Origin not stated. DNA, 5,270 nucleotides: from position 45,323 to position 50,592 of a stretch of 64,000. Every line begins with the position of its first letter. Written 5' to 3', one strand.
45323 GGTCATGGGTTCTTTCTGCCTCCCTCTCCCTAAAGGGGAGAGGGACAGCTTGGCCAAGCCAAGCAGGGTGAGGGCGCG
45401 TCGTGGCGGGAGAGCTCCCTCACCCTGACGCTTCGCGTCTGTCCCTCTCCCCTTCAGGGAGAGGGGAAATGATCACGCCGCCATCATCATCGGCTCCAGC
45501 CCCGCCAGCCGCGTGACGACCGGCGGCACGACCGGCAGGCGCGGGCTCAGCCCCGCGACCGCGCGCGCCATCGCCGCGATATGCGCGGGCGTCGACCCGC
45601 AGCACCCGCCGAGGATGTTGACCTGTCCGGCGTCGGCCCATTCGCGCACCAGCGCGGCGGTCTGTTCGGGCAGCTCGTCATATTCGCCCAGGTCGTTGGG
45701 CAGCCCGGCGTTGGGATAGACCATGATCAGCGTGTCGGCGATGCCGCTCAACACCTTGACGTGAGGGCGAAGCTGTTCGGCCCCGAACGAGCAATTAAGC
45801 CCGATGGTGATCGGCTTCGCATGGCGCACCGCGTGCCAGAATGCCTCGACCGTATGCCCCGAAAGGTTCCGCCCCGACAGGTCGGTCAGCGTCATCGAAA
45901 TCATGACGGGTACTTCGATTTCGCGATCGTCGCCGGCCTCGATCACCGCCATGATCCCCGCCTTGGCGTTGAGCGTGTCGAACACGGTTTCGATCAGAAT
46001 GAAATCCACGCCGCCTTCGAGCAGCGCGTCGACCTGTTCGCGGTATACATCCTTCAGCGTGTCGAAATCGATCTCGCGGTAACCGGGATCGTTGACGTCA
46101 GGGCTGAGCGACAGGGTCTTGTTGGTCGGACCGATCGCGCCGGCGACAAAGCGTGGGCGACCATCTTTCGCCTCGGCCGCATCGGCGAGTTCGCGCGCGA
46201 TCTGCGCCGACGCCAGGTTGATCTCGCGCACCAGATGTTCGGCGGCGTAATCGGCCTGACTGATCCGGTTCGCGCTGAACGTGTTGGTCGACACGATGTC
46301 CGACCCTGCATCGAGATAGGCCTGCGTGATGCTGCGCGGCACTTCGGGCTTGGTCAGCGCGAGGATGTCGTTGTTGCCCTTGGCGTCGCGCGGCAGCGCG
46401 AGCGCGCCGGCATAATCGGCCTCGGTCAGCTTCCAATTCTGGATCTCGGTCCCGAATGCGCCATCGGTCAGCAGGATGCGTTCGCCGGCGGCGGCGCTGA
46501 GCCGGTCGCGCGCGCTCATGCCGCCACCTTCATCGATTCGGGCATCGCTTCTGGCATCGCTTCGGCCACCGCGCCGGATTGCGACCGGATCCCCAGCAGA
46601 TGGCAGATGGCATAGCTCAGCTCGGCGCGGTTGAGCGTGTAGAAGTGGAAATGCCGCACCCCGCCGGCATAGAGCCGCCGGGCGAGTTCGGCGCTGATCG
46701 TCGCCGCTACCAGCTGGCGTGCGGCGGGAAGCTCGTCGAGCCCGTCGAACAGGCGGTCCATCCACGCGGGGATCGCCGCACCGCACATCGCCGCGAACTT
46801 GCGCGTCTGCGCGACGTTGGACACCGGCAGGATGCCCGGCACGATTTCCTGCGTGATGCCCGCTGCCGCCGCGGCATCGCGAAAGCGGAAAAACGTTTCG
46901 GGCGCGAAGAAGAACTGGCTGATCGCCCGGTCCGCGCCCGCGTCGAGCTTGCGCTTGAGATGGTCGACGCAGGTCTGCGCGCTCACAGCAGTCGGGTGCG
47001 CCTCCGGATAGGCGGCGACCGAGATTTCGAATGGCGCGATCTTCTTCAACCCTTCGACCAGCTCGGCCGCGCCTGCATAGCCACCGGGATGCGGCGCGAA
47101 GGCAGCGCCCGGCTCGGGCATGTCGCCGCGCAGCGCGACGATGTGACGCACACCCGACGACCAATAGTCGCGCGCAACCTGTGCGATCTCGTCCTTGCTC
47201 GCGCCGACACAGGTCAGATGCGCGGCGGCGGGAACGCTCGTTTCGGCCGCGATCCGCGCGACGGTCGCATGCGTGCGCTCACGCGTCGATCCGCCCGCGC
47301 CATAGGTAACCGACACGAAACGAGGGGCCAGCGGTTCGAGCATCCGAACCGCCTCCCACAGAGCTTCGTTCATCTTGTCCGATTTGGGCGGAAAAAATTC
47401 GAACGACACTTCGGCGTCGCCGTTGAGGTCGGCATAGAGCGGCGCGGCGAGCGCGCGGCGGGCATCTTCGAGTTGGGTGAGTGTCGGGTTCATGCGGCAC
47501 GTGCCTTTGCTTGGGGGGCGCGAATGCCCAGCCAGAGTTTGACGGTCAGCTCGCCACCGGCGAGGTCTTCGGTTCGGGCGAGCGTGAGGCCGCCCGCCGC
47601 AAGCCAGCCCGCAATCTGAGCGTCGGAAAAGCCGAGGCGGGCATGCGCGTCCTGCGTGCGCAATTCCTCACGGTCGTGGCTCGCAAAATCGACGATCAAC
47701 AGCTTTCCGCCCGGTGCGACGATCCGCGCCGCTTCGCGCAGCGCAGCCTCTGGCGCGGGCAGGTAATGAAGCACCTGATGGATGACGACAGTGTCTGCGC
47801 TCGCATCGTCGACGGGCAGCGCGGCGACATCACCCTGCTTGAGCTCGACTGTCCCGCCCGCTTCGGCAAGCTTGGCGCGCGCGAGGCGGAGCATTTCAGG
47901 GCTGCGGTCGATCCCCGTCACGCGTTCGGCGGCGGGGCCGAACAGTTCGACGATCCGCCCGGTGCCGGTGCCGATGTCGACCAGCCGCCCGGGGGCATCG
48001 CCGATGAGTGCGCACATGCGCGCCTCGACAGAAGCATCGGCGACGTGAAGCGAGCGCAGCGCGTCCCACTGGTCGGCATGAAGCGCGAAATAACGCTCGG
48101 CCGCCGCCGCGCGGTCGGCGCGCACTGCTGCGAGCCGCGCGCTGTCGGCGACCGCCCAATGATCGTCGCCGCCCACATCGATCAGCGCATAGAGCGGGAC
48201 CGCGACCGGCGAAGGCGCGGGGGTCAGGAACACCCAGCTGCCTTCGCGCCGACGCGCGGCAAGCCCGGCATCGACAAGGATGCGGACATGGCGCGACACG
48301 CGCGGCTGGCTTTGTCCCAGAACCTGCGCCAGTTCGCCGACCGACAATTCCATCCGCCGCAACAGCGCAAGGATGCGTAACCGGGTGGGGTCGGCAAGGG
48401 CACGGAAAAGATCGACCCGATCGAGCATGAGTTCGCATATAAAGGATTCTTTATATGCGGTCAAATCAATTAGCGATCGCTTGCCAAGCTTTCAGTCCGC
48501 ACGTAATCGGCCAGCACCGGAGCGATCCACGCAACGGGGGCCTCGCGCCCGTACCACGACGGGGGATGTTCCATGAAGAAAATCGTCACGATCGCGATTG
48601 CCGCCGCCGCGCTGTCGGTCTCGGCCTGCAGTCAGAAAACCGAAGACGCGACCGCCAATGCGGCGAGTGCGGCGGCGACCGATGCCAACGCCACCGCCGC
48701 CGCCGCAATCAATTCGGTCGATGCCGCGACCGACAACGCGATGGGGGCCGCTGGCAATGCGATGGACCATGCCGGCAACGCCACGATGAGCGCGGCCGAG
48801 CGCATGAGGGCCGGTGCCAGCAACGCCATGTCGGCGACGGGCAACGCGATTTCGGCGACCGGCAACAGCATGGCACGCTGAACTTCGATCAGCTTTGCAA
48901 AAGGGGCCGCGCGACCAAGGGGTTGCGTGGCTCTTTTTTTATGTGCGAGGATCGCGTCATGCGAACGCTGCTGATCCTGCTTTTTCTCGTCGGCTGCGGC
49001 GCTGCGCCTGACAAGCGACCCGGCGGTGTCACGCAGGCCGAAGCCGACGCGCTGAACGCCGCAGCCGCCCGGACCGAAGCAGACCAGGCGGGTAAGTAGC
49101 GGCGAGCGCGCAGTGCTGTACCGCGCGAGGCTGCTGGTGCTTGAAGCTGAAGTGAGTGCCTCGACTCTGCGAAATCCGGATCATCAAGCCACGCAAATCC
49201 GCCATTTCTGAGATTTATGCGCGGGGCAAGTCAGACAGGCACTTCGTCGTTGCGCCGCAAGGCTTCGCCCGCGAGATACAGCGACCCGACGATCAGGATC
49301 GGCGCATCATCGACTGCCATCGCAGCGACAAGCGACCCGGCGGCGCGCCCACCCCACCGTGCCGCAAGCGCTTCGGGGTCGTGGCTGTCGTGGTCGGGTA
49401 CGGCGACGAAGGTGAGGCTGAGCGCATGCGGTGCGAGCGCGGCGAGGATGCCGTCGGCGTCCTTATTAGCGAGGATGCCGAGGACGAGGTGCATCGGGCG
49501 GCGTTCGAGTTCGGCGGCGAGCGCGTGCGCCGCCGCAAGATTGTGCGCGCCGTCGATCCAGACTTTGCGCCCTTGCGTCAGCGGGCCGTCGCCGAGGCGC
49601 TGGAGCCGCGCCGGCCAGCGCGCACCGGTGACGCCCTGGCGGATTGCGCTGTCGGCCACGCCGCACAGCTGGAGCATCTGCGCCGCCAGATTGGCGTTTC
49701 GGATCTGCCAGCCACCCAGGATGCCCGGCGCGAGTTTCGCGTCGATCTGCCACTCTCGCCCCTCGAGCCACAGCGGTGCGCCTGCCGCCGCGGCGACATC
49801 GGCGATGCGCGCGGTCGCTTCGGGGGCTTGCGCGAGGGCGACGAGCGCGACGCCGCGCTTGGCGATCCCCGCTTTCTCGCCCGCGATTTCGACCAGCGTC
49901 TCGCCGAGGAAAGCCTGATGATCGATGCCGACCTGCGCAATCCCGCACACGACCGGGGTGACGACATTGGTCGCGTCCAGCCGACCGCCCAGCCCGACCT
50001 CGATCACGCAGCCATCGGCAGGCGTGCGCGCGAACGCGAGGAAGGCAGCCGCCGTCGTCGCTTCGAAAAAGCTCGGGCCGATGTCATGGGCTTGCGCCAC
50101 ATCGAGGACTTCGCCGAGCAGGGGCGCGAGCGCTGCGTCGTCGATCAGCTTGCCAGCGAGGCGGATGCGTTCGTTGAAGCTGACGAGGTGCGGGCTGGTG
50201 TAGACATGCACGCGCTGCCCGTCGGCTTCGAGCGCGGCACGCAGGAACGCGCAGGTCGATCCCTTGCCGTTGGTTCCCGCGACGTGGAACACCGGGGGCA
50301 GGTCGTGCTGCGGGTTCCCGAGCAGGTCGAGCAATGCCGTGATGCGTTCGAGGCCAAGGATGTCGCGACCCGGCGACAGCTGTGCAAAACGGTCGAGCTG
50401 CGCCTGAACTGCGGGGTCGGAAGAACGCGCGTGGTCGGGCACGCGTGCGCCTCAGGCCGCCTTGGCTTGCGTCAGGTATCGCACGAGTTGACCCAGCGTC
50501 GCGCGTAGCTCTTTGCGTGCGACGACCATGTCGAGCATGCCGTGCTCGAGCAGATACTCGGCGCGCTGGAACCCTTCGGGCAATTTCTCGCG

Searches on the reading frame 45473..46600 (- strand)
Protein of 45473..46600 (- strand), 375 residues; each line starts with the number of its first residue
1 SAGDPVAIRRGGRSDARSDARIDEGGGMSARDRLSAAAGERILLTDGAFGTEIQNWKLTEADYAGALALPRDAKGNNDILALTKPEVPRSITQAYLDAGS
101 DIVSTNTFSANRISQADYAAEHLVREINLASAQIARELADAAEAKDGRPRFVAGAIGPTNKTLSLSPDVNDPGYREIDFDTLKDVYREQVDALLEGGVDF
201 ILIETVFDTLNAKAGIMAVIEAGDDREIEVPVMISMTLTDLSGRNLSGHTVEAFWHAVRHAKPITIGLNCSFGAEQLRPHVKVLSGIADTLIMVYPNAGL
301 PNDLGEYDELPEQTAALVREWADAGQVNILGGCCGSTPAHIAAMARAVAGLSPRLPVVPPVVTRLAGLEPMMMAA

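Call 38: search_protein_families(library=ncbifam, proteins=[window:45473-46600:-], max_evalue=0.00001)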
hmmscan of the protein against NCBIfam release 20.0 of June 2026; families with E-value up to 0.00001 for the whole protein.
window:45473-46600:- (375 aa): 5 families
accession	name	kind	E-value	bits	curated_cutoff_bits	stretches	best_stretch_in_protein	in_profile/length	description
NF007024.0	PRK09490.1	equivalog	1.5e-144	483.4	1497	1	30-373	8-354/1234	methionine synthase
TIGR02082.1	metH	equivalog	1.2e-130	437.2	1010.85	1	40-374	3-338/1182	methionine synthase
NF006396.0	PRK08645.1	equivalog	2.7e-53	181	453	1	37-353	7-289/611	bifunctional homocysteine S-methyltransferase/methylenetetrahydrofolate reductase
NF005718.0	PRK07534.1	equivalog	3.5e-37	128.4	338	1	41-350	14-296/337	betaine--homocysteine S-methyltransferase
NF007020.0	PRK09485.1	equivalog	1.5e-27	96.5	215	1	81-348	41-303/306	homocysteine S-methyltransferase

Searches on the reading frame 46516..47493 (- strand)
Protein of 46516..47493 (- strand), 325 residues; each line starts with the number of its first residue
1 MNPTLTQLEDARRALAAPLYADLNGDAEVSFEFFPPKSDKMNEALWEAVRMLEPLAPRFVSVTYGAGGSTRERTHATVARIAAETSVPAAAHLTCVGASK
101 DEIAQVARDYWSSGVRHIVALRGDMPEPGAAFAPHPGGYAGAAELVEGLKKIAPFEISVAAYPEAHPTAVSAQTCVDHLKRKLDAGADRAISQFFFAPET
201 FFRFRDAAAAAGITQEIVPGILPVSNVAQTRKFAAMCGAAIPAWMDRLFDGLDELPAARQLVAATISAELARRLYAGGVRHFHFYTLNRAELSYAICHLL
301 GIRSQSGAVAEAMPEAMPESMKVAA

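Call 38: search_protein_families(library=ncbifam, proteins=[window:46516-47493:-], max_evalue=0.00001)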
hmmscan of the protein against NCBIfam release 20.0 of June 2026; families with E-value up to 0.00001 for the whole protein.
window:46516-47493:- (325 aa): 4 families
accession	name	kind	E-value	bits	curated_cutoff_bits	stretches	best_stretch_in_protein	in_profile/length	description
NF006950.0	PRK09432.1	equivalog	6.6e-111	370.3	382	1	20-305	16-295/296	methylenetetrahydrofolate reductase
TIGR00676.1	fadh2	equivalog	1.7e-96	322.8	293.7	1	29-300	1-274/275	methylenetetrahydrofolate reductase [NAD(P)H]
TIGR00677.1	fadh2_euk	equivalog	1.6e-59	201.6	310.05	1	29-303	2-278/281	methylenetetrahydrofolate reductase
NF006396.0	PRK08645.1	equivalog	7.5e-09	34.2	453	0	149-227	457-529/611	bifunctional homocysteine S-methyltransferase/methylenetetrahydrofolate reductase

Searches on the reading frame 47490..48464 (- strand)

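Call 38: search_protein_families(library=ncbifam, proteins=[window:47490-48464:-], max_evalue=0.00001)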
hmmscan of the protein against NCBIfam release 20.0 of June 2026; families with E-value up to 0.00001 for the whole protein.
window:47490-48464:- (324 aa): 35 families (the best 25 are shown)
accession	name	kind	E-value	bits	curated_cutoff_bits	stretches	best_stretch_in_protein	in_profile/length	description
NF033788.1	HTH_metalloreg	subfamily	2.8e-24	84.7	55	1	17-84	2-70/77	metalloregulator ArsR/SmtB family transcription factor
NF045667.1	MTase_DVU1556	equivalog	5.4e-20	71.7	155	1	150-300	14-167/213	DVU_1556 family methyltransferase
NF043040.1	corrin_prot_MT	hypoth_equivalog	2e-18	66.6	180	1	146-264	30-154/216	corrinoid protein-associated methyltransferase CpaM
TIGR01934.1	MenG_MenH_UbiE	subfamily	7.3e-18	64.7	158.35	1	151-265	32-149/223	ubiquinone/menaquinone biosynthesis methyltransferase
NF001244.0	PRK00216.1-5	equivalog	3.2e-17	62.6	216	1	154-267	44-163/236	bifunctional demethylmenaquinone methyltransferase/2-methoxy-6-polyprenyl-1,4-benzoquinol methylase UbiE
NF007528.0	PRK10141.1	subfamily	7.3e-16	58.1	97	1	13-84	3-75/117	metalloregulator ArsR/SmtB family transcription factor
NF041537.1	ArsM_AhpD_UU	exception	1.3e-15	57.1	510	1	161-260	80-183/345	arsenite methyltransferase/AhpD domain selenoprotein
NF008823.0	PRK11873.1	subfamily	3.7e-14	52.8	263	1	162-263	82-187/272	arsenite methyltransferase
NF033789.1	repress_SdpR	subfamily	2.2e-13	49.9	100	1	20-78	2-60/79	autorepressor SdpR family transcription factor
NF047649.1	MTase_UXPK_star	exception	3.1e-13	49.4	460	1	161-260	81-184/283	methyltransferase/UXPK-star double selenoprotein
NF001240.0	PRK00216.1-1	equivalog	1.7e-12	47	378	1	160-266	66-177/251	bifunctional demethylmenaquinone methyltransferase/2-methoxy-6-polyprenyl-1,4-benzoquinol methylase UbiE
NF001241.0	PRK00216.1-2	equivalog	8.4e-12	45.2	327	1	157-269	50-159/231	demethylmenaquinone methyltransferase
TIGR02072.1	BioC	equivalog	1.1e-11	45.1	184.95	1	146-272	19-147/244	malonyl-ACP O-methyltransferase BioC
NF041536.1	ArsM_DUF2284_UU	exception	6.4e-11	41.3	575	1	160-266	79-189/459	arsenite methyltransferase/DUF2284 domain selenoprotein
NF001243.0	PRK00216.1-4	equivalog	1.4e-10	40.9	235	1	175-260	69-154/237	demethylmenaquinone methyltransferase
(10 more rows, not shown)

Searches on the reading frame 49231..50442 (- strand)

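Call 38: search_protein_families(library=ncbifam, proteins=[window:49231-50442:-], max_evalue=0.00001)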
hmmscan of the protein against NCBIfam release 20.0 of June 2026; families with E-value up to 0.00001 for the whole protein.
window:49231-50442:- (403 aa): 5 families
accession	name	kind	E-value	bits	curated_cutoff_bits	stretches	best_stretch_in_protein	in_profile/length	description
TIGR01499.1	folC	subfamily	2.8e-100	336.5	162.65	1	31-395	1-397/400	bifunctional protein FolC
NF047860.1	Tet-DihydfolSynFolCMyb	equivalog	1.1e-56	192.7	700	2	31-236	46-254/468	bifunctional tetrahydrofolate synthase/dihydrofolate synthase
NF008101.0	PRK10846.1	equivalog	6.9e-53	179.9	360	1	29-339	30-348/422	bifunctional tetrahydrofolate synthase/dihydrofolate synthase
NF001124.0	PRK00139.1-2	equivalog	2.9e-08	32.9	476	0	235-328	296-390/500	UDP-N-acetylmuramoyl-L-alanyl-D-glutamate--2,6-diaminopimelate ligase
NF008896.0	PRK11929.1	equivalog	7e-06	24.1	1023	0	194-304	259-368/965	bifunctional UDP-N-acetylmuramoyl-L-alanyl-D-glutamate--2,6-diaminopimelate ligase MurE/UDP-N-acetylmuramoyl-tripeptide--D-alanyl-D-alanine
